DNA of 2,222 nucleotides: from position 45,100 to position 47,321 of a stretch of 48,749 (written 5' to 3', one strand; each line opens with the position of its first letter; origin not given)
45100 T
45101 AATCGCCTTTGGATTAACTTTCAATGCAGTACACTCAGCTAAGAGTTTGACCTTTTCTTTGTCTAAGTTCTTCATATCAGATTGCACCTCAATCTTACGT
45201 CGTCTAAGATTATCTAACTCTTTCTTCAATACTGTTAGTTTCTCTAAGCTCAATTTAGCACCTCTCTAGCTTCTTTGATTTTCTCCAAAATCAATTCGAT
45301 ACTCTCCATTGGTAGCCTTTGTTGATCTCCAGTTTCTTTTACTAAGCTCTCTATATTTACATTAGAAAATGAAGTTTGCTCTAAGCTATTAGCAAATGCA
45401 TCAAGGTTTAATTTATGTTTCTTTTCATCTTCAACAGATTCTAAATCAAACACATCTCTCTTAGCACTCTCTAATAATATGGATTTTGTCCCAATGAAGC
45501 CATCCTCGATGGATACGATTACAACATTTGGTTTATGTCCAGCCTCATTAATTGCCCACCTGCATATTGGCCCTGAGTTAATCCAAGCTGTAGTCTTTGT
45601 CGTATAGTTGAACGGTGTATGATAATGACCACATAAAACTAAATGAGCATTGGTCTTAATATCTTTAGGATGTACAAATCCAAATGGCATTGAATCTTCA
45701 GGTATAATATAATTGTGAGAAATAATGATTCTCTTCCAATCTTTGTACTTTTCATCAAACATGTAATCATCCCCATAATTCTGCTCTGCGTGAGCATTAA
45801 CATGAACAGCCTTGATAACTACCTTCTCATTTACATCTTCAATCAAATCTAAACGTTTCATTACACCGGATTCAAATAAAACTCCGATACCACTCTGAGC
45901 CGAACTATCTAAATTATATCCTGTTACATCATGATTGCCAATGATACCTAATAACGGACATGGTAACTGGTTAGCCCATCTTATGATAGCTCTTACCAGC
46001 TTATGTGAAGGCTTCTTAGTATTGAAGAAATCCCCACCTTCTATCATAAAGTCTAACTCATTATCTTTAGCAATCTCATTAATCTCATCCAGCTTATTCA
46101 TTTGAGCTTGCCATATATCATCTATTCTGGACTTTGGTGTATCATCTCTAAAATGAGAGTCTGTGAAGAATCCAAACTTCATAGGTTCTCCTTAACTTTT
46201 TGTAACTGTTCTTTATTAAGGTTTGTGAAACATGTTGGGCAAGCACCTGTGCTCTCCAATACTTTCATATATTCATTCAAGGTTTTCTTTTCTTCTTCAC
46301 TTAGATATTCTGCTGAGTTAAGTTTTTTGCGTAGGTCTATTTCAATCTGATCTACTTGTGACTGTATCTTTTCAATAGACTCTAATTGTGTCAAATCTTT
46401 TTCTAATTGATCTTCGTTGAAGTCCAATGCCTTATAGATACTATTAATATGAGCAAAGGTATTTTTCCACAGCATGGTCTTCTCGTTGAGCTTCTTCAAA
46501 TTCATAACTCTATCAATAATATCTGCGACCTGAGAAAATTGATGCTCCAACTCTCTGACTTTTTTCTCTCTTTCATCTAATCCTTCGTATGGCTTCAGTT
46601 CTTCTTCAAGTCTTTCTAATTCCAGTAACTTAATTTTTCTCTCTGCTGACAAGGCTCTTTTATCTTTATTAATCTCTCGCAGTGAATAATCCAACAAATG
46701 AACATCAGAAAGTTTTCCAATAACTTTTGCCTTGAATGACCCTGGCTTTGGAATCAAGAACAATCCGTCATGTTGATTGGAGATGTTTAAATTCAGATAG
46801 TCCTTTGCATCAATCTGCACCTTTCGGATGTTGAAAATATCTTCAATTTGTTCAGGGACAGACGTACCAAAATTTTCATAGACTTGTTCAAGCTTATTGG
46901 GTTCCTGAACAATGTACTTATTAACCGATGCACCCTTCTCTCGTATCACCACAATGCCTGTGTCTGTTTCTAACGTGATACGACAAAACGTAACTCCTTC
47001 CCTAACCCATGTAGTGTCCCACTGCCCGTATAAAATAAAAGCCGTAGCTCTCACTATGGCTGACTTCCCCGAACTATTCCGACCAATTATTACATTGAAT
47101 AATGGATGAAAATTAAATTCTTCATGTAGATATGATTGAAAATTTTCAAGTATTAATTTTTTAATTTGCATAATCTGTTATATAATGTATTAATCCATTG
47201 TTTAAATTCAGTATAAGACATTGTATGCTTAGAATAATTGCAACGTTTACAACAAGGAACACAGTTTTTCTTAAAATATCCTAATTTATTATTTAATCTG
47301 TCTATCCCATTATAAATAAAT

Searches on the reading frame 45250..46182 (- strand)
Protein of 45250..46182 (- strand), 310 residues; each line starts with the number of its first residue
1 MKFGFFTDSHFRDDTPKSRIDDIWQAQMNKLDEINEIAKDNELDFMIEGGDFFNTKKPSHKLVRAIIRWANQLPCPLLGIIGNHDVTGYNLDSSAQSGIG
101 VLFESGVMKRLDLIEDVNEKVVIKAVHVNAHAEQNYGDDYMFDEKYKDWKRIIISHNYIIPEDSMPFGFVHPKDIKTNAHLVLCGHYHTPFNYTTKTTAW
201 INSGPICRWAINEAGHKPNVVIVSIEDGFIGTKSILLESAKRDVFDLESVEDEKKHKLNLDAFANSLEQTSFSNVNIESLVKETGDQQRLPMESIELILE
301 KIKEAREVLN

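Call 14: search_protein_families(library=phrogs, max_evalue=0.001, proteins=[window:45250-46182:-])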
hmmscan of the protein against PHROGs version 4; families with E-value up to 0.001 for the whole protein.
window:45250-46182:- (310 aa): 3 families
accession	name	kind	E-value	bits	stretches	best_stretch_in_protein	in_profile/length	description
phrog_100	-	DNA, RNA and nucleotide metabolism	4.9e-10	39.5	1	1-193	29-223/989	SbcD-like subunit of palindrome specific endonuclease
phrog_1649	-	other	5.5e-07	29.5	1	1-201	36-265/308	metallo-phosphoesterase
phrog_7158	-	unknown function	0.00072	19.4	0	1-91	222-316/554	-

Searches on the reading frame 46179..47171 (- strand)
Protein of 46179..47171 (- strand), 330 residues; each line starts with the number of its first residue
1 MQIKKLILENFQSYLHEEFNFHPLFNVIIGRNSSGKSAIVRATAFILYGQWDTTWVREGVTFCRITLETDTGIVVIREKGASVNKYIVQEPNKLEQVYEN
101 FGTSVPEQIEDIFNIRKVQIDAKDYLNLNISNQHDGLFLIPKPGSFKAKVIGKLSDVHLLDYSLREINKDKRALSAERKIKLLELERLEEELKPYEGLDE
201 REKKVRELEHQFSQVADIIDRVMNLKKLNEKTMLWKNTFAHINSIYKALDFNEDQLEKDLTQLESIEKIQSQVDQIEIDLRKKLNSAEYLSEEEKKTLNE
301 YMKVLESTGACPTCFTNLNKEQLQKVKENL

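Call 14: search_protein_families(library=phrogs, max_evalue=0.001, proteins=[window:46179-47171:-])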
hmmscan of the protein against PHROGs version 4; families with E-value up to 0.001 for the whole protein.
window:46179-47171:- (330 aa): 6 families
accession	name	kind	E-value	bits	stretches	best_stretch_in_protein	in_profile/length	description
phrog_16465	-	DNA, RNA and nucleotide metabolism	4.8e-46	158.8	1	2-304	4-300/491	exonuclease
phrog_77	-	DNA, RNA and nucleotide metabolism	8e-13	48.8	1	1-330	296-649/967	SbcC-like subunit of palindrome specific endonuclease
phrog_1499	-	unknown function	2.6e-12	47.7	1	1-290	3-300/427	-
phrog_7507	-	unknown function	4.2e-07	30.6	1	1-293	2-272/483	-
phrog_8323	-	unknown function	1.8e-05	24.4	1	1-45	49-93/623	-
phrog_4747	-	unknown function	3.4e-05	24.1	1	1-296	1-242/610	-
